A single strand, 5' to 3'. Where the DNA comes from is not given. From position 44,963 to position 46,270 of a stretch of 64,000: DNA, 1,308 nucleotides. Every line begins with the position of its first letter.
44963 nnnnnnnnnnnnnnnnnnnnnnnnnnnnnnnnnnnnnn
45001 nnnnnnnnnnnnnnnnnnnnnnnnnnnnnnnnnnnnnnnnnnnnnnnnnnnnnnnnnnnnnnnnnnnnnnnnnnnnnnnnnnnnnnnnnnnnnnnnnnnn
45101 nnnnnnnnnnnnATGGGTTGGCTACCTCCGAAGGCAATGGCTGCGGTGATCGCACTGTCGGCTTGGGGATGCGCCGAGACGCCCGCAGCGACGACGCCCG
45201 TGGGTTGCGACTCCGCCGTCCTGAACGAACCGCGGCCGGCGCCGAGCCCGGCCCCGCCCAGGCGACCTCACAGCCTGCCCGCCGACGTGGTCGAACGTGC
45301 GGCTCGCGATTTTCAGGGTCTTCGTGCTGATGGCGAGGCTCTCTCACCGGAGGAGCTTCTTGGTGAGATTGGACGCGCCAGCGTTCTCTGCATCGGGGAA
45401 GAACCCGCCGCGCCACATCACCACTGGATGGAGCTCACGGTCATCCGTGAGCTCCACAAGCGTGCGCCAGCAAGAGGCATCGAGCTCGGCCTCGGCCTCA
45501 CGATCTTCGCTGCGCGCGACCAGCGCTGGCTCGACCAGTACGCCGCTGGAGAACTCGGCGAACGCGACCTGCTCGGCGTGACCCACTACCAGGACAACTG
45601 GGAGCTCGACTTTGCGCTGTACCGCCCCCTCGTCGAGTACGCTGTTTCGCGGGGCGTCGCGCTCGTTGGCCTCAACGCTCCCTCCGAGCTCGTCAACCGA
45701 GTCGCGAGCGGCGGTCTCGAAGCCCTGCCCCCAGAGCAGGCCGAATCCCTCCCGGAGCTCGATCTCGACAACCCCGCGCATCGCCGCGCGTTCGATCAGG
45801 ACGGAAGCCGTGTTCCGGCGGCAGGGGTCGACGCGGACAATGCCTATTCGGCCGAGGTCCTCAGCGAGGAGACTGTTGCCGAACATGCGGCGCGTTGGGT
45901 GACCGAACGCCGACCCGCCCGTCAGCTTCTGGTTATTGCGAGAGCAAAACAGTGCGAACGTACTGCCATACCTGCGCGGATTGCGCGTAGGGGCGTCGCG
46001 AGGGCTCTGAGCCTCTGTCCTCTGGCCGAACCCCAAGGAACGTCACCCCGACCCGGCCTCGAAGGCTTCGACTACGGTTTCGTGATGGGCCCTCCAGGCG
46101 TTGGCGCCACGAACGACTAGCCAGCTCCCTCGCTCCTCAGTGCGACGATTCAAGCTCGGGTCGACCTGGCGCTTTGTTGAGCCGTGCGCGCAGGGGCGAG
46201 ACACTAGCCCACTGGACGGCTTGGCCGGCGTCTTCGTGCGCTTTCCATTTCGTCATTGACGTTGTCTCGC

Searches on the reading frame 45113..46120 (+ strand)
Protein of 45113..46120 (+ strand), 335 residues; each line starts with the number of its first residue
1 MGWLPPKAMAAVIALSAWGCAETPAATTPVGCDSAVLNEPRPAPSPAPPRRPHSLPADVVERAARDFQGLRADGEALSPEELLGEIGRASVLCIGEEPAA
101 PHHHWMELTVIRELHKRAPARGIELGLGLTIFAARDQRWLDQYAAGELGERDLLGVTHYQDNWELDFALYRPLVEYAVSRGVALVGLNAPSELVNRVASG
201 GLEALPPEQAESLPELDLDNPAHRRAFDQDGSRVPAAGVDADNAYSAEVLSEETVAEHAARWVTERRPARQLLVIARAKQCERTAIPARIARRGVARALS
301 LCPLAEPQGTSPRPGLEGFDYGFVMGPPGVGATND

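Call 56: search_protein_families(library=pfam, proteins=[window:45113-46120:+], max_evalue=0.001)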
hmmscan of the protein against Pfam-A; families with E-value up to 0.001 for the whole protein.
window:45113-46120:+ (335 aa): 1 family
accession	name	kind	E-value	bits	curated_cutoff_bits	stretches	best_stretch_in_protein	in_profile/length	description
PF04187.18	Cofac_haem_bdg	-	6.4e-37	128.1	27.7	1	83-279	2-201/213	Haem-binding uptake, Tiki superfamily, ChaN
